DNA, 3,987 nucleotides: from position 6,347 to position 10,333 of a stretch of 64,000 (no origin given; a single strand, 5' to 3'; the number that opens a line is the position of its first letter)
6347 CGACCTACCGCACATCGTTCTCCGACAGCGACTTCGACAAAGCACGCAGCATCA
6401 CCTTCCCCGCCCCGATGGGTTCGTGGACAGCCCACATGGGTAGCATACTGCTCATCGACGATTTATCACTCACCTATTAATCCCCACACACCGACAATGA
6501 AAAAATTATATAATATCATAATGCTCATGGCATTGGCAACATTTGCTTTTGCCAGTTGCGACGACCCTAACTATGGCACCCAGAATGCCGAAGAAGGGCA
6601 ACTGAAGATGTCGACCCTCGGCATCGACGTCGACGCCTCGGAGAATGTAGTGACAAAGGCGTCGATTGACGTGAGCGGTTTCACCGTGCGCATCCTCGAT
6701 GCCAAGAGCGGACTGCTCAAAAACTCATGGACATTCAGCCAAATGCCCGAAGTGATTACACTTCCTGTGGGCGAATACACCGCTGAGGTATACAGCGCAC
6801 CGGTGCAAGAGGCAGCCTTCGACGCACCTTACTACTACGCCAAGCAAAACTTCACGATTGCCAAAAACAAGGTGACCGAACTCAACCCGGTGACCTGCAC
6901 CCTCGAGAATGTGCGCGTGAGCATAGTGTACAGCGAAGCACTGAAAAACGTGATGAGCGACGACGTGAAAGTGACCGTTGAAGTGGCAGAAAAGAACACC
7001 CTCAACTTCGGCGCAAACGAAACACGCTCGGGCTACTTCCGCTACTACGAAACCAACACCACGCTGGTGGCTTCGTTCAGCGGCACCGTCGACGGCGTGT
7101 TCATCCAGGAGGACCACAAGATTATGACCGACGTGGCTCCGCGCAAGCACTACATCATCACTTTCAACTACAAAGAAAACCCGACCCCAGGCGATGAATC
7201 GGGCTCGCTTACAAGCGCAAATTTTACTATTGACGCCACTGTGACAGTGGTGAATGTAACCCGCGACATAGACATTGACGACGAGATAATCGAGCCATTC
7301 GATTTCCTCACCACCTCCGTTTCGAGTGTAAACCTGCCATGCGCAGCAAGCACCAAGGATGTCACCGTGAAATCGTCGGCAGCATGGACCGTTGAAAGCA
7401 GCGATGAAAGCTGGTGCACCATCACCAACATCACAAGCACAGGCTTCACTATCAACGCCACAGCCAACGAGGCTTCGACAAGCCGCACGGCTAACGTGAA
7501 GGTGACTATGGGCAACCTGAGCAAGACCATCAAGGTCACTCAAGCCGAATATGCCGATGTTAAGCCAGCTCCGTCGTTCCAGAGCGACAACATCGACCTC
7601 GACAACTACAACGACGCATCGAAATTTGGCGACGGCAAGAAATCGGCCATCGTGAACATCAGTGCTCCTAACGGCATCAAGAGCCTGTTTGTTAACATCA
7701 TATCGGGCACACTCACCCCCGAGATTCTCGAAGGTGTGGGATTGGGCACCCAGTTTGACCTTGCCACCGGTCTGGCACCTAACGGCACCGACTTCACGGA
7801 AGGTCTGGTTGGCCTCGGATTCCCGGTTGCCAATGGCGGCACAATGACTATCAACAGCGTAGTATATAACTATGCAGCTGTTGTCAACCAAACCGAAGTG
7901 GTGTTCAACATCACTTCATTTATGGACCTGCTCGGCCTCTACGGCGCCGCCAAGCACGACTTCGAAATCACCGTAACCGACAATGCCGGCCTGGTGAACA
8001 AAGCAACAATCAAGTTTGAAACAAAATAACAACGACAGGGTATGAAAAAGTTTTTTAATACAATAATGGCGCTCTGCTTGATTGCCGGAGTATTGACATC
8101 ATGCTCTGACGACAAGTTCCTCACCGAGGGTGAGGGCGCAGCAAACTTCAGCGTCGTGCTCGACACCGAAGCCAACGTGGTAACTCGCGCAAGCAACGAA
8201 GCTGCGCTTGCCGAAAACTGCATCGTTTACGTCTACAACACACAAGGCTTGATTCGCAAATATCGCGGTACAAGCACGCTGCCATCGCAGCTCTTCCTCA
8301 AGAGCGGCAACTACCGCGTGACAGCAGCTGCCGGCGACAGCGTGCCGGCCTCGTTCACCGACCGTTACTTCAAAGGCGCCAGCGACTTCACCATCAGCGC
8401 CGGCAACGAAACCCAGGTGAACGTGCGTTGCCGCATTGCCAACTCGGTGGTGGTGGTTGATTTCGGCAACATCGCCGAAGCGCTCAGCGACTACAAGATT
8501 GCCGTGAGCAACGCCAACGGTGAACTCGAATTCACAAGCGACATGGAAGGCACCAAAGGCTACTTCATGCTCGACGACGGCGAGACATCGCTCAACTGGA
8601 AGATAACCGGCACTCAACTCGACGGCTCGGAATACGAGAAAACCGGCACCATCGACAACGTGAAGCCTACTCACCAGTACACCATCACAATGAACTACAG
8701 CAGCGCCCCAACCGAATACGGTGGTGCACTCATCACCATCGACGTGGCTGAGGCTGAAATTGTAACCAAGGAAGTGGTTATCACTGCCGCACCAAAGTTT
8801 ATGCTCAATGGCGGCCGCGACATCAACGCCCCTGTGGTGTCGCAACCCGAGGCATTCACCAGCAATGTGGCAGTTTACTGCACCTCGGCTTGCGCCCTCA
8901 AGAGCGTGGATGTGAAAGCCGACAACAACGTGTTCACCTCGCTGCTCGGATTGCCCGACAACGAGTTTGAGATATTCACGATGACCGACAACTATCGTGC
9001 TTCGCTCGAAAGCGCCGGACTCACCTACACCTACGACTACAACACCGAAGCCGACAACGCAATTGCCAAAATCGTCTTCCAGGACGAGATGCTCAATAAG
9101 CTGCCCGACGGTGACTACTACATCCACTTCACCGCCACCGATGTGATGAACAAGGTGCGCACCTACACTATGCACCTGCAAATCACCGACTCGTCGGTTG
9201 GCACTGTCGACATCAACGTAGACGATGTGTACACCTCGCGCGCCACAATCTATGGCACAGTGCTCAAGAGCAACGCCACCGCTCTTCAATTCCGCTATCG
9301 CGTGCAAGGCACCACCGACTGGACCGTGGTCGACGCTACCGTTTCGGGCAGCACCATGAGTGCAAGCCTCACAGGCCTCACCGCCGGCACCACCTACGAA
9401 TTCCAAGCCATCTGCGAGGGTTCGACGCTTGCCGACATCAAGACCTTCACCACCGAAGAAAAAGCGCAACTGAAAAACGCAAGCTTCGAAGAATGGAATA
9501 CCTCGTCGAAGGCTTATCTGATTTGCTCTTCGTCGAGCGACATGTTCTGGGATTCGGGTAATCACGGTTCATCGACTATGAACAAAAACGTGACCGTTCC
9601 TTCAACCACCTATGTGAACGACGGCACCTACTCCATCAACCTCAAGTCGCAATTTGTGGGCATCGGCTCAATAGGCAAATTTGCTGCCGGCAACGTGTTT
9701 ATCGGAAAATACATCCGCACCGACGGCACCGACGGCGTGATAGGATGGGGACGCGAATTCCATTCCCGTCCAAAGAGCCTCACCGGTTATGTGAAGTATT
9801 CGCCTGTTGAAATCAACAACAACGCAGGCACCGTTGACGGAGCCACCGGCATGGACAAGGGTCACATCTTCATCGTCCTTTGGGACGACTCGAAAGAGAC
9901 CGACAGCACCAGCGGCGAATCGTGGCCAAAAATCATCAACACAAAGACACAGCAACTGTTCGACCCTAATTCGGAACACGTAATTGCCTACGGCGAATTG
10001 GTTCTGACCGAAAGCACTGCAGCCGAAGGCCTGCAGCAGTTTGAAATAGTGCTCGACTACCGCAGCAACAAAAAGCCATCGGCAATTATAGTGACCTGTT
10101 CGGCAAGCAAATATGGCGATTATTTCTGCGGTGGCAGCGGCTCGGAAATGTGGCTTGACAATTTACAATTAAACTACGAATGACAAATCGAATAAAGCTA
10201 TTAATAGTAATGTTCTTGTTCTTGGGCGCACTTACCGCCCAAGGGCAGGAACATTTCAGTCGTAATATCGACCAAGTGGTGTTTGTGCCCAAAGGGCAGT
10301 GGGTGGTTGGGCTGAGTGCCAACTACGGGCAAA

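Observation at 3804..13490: Six-gene translationally coupled operon of modular surface lipoproteins plus small beta-barrels, with no enzyme, transporter or regulator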

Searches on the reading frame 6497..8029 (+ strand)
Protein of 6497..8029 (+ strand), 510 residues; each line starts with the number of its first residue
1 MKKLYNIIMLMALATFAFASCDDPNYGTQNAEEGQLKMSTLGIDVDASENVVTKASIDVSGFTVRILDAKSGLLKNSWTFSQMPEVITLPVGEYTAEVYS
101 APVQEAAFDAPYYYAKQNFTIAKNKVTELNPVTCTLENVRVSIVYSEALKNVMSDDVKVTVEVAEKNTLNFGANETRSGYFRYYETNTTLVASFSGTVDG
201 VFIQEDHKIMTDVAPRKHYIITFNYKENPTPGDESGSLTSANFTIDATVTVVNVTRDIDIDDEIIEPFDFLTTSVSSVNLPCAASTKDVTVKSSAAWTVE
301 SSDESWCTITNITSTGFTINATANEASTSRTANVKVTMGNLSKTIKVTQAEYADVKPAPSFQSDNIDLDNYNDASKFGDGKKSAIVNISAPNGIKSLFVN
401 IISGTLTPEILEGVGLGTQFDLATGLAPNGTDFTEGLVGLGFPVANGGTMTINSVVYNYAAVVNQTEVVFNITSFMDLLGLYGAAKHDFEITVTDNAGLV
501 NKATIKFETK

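Call 3: search_protein_families(library=pfam, proteins=[window:6497-8029:+], max_evalue=0.01)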
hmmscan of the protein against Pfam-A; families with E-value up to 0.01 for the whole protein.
window:6497-8029:+ (510 aa): 3 families
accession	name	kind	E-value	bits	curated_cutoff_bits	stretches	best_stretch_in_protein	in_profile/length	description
PF14900.11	DUF4493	-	5e-49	167.6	27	1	33-258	2-224/226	Domain of unknown function (DUF4493)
PF13004.13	BACON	-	8.1e-11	42.2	25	1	297-350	2-61/61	Putative binding domain, N-terminal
PF19190.6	BACON_2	-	1.4e-05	25.3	25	1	283-350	17-92/94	Viral BACON domain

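Call 4: search_protein_families(library=ncbifam, proteins=[window:6497-8029:+], max_evalue=0.01)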
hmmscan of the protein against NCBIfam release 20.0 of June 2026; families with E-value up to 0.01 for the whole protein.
window:6497-8029:+ (510 aa): 0 families

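Call 7: search_solved_structures(query=window:6497-8029:+, max_evalue=1)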
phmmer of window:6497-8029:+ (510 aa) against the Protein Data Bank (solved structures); distinct sequences matched with E-value up to 1: 1.
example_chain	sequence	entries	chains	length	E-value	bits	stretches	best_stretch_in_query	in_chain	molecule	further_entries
8fhj_A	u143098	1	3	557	0.42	12.6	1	16-71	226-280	Monooxygenase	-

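Call 26: predict_structure(alignment_id=A1)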
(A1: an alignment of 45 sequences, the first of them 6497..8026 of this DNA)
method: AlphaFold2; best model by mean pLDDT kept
length: 510 residues; sequences in the alignment: 45
mean_pLDDT: 79.7   pTM: 0.47
mean pLDDT of the five models: 79.7, 79.6, 78.4, 78.5, 77.1
residues with pLDDT >= 90: 262; 70-90: 104; 50-70: 67; < 50: 77
segments of 3 or more residues with pLDDT < 50: 1-20, 22-25, 50-53, 232-234, 236-239, 256-288
pLDDT, mean of each block of 10 residues (from residue 1): 42 43 48 92 76 66 97 96 96 97 92 95 96 92 92 95 92 91 92 94 85 90 83 47 83 55 38 43 44 54 60 58 57 71 68 70 95 92 95 95 92 94 95 92 82 82 93 88 92 94 95
secondary structure, 60 per line:
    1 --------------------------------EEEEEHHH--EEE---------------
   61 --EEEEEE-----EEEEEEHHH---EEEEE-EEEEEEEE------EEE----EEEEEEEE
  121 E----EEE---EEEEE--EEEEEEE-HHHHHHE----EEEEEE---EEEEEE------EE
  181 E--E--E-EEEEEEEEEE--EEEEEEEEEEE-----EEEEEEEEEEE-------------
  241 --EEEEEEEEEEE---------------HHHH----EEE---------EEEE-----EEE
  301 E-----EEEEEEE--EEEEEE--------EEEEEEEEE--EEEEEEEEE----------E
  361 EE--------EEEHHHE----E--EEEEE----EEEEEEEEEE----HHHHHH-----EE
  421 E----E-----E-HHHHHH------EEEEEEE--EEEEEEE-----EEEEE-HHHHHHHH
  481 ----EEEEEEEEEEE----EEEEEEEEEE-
elements in order: E33-37 E43-45 E63-68 E74-79 E86-90 E92-99 E106-108 E113-121 E126-128 E132-136 E139-145 H147-152 E158-163 E167-172 E179-181 E189-198 E201-211 E217-227 E243-253 H269-272 E277-279 E289-292 E298-301 E307-313 E316-321 E330-338 E341-349 E360-362 E371-373 E385-389 E394-403 H408-413 E419-421 H434-439 E446-452 E455-461 E467-471 H473-480 E485-495 E500-509

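Call 29: fold_search(model_id=the predicted structure, library=pdb)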
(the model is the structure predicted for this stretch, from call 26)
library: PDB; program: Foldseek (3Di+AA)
matches with E <= 10: 1742; with E <= 0.001: 71
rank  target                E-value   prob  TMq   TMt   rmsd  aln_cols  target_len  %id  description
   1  3up6_A                6.3e-07  1.00  0.23  0.33  12.3       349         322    9  Crystal structure of a putative cell adhesion protein (BACOVA_04078) from Bacteroides ovatus ATCC 8483 at 2.80 A resol (released 2011-12-21)
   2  3up6_B                1.3e-06  1.00  0.24  0.34  10.5       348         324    9  Crystal structure of a putative cell adhesion protein (BACOVA_04078) from Bacteroides ovatus ATCC 8483 at 2.80 A resol (released 2011-12-21)
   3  8ayh_B                1.6e-06  1.00  0.20  0.12  28.1       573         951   11  Structure of Complement C5 in Complex with small molecule inhibitor and CVF (released 2022-12-21)
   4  4h40_B                2.4e-06  1.00  0.21  0.30  10.3       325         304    9  Crystal structure of a putative cell adhesion protein (BF2867) from Bacteroides fragilis NCTC 9343 at 2.57 A resolutio (released 2012-10-03)
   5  6hhu_A                3.4e-06  0.98  0.12  0.11  26.6       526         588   10  Structure of the Bacillus anthracis Sap S-layer assembly domain (released 2019-07-24)
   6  3gf8                  3.6e-06  1.00  0.25  0.40   7.6       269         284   10  Crystal structure of putative polysaccharide binding proteins (DUF1812) (NP_809975.1) from BACTEROIDES THETAIOTAOMICRON  (released 2009-03-24)
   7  2qki_A                5.4e-06  0.98  0.17  0.14  26.8       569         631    9  Human C3c in complex with the inhibitor compstatin (released 2007-08-14)
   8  4qdg_A                7.3e-06  1.00  0.25  0.39   8.7       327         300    9  Crystal structure of a putative adhesin (BT2657) from Bacteroides thetaiotaomicron VPI-5482 at 2.20 A resolution (PSI  (released 2014-06-11)
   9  4h40_A                8.5e-06  1.00  0.21  0.31  10.8       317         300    9  Crystal structure of a putative cell adhesion protein (BF2867) from Bacteroides fragilis NCTC 9343 at 2.57 A resolutio (released 2012-10-03)
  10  9ijj_O                1.0e-05  0.93  0.15  0.07  50.6       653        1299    9  In situ structure of the central apparatus in mouse sperm axoneme. (released 2025-06-04)
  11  8v2b_B                1.1e-05  0.90  0.12  0.11  31.2       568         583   10  Cryo-EM structure of mouse type II OSM receptor complex: model for full extracellular assembly (released 2024-11-20)
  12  5cag                  1.4e-05  1.00  0.22  0.34   9.3       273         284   10  Crystal structure of a putative adhesin (BACOVA_02677) from Bacteroides ovatus ATCC 8483 at 3.00 A resolution (PSI Commu (released 2015-10-14)
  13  3r4r_A                1.6e-05  1.00  0.24  0.39   8.4       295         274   10  Crystal structure of a fimbrial assembly protein (BDI_3522) from Parabacteroides distasonis ATCC 8503 at 2.38 A resolu (released 2011-03-30)
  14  6qx4_A                1.6e-05  0.93  0.12  0.11  27.0       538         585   12  Structure of the Bacillus anthracis Sap S-layer assembly domain (released 2019-07-31)
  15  7sqc_2B               1.8e-05  1.00  0.21  0.15  33.6       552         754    8  Ciliary C1 central pair apparatus isolated from Chlamydomonas reinhardtii (released 2022-04-13)
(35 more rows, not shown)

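Call 31: search_solved_structures(query=A1, max_evalue=10)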
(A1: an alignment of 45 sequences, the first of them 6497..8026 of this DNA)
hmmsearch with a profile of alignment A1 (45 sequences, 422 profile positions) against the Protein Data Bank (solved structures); distinct sequences matched with E-value up to 10: 0.

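Call 46: search_protein_families(library=pfam, alignment_id=A1, max_evalue=1)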
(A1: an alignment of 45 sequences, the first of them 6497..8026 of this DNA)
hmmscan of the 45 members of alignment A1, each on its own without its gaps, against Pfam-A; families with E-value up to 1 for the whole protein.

A. member 1, window:6497-8026:+ (510 aa): 3 families
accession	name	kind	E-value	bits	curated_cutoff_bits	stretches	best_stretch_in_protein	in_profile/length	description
PF14900.11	DUF4493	-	5e-49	167.6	27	1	33-258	2-224/226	Domain of unknown function (DUF4493)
PF13004.13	BACON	-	8.1e-11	42.2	25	1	297-350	2-61/61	Putative binding domain, N-terminal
PF19190.6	BACON_2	-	1.4e-05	25.3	25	1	283-350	17-92/94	Viral BACON domain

B. families by the number of members that match (of 45 scanned): 38 families (the first 25 are shown)
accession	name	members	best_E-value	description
PF14900.11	DUF4493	45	1.2e-53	Domain of unknown function (DUF4493)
PF14344.12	DUF4397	19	2.4e-06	Domain of unknown function (DUF4397)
PF16397.10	DUF5006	6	3.2e-05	Domain of unknown function (DUF5006)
PF14347.11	DUF4399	3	0.036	Domain of unknown function (DUF4399)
PF20205.3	DUF6567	2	0.0019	Family of unknown function (DUF6567)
PF16640.11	Big_3_5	2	0.031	Bacterial Ig-like domain (group 3)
PF16386.10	DUF4995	2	0.049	Domain of unknown function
PF09931.15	Phage_phiJL001_Gp84_N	2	0.074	Baseplate hub protein, N-terminal attachment domain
PF22352.2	K319L-like_PKD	2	0.16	K319L-like, PKD domain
PF08139.17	LPAM_1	2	0.2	Prokaryotic membrane lipoprotein lipid attachment site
PF21997.1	DUF6928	2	0.31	Family of unknown function (DUF6928)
PF13004.13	BACON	1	8.1e-11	Putative binding domain, N-terminal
PF19190.6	BACON_2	1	1.4e-05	Viral BACON domain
PF18994.6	Prophage_tailD1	1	0.0031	Prophage endopeptidase tail N-terminal domain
PF14262.12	Cthe_2159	1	0.0058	Carbohydrate-binding domain-containing protein Cthe_2159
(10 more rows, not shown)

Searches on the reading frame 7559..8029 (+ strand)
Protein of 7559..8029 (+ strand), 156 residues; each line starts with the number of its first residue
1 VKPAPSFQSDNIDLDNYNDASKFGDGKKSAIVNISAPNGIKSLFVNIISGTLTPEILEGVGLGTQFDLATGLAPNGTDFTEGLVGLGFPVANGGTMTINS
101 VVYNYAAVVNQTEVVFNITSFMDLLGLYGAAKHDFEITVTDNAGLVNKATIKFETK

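Call 21: search_protein_families(library=pfam, proteins=[window:7559-8029:+], max_evalue=10)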
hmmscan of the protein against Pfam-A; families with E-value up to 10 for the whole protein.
window:7559-8029:+ (156 aa): 1 family
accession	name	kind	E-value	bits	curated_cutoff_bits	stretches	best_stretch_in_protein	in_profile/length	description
PF21159.3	FlgK_2nd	-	0.036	14.9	24.7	1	39-115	30-101/116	Flagellar hook-associated protein 1, D3 domain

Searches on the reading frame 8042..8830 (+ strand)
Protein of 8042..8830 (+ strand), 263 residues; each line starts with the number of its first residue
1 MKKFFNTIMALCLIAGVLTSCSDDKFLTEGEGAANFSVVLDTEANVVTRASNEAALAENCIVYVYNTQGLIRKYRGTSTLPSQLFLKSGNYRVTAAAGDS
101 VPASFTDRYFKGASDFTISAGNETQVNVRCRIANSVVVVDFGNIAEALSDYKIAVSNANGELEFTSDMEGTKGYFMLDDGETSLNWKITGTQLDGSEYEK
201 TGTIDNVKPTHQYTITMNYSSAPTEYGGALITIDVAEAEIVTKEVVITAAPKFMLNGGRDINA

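Call 21: search_protein_families(library=pfam, proteins=[window:8042-8830:+], max_evalue=10)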
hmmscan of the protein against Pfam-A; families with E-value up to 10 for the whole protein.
window:8042-8830:+ (263 aa): 1 family
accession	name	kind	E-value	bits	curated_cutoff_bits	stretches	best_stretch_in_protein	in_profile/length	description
PF14900.11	DUF4493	-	2.6e-48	165.2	27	1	30-245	1-220/226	Domain of unknown function (DUF4493)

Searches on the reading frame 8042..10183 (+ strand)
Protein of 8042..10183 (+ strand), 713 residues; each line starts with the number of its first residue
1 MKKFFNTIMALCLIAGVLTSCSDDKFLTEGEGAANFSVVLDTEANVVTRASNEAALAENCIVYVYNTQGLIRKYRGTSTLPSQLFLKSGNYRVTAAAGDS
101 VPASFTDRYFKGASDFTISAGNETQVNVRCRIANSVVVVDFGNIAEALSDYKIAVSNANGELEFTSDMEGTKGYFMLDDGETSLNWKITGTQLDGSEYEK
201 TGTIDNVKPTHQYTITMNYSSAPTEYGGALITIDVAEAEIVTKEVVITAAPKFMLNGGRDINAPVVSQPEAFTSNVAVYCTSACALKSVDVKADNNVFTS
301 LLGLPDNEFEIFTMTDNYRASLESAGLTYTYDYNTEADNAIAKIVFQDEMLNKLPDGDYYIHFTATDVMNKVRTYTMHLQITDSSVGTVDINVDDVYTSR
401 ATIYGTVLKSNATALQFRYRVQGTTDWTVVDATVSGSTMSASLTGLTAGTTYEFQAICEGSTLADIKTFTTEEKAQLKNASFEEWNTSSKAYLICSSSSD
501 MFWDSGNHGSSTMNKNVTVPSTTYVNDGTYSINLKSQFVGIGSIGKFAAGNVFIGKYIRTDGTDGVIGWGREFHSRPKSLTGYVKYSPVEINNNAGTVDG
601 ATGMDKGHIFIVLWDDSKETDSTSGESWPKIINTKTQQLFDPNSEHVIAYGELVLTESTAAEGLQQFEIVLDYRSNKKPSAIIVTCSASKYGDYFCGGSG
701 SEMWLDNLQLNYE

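Call 3: search_protein_families(library=pfam, proteins=[window:8042-10183:+], max_evalue=0.01)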
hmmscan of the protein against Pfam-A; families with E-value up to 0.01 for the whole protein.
window:8042-10183:+ (713 aa): 4 families
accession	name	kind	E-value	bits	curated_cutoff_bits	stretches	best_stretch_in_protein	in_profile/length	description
PF14900.11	DUF4493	-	4.2e-47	161.3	27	1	30-245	1-220/226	Domain of unknown function (DUF4493)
PF13201.12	PCMD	-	3.7e-40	138.6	28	1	481-710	1-233/234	Putative carbohydrate metabolism domain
PF00041.27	fn3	-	0.00041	21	25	0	418-455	31-65/84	Fibronectin type III domain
PF16656.11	Pur_ac_phosph_N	-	0.00049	21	30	1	420-471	33-93/93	Purple acid Phosphatase, N-terminal domain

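Call 4: search_protein_families(library=ncbifam, proteins=[window:8042-10183:+], max_evalue=0.01)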
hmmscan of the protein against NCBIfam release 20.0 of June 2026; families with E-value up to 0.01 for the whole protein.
window:8042-10183:+ (713 aa): 0 families

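Call 8: search_solved_structures(query=window:8042-10183:+, max_evalue=1)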
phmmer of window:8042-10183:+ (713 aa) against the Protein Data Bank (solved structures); distinct sequences matched with E-value up to 1: 8.
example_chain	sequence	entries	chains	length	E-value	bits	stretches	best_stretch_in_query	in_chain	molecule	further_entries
4het_A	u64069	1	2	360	1.2e-05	27.2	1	499-710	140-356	HYPOTHETICAL GLYCOSIDE HYDROLASE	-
8d7h_A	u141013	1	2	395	0.018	16.7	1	414-459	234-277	Cytokine receptor-like factor 1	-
4u3h_A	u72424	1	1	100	0.033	15.9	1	390-456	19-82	FN3con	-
7e72_E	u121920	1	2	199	0.2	13.2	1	390-462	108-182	Angiopoietin-1 receptor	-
11hm_D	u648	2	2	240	0.3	12.7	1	384-531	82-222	1332D4 Heavy Chain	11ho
6bqo_C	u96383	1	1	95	0.34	12.5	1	171-226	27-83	Monobody S8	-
5mya_A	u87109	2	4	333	0.49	12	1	390-463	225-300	Angiopoietin-1 receptor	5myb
5utk_A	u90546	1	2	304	0.58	11.7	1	390-462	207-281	Angiopoietin-1 receptor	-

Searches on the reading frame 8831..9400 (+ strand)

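Call 21: search_protein_families(library=pfam, proteins=[window:8831-9400:+], max_evalue=10)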
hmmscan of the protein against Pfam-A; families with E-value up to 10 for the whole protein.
window:8831-9400:+ (190 aa): 3 families
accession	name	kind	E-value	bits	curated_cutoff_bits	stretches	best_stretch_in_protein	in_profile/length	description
PF00041.27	fn3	-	0.036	14.7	25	1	155-190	31-63/84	Fibronectin type III domain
PF25513.1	P2_C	-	0.063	13.6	25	1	126-181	38-92/120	Viral coat protein P2 C-terminal domain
PF16656.11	Pur_ac_phosph_N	-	0.4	11.7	30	1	155-190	49-75/93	Purple acid Phosphatase, N-terminal domain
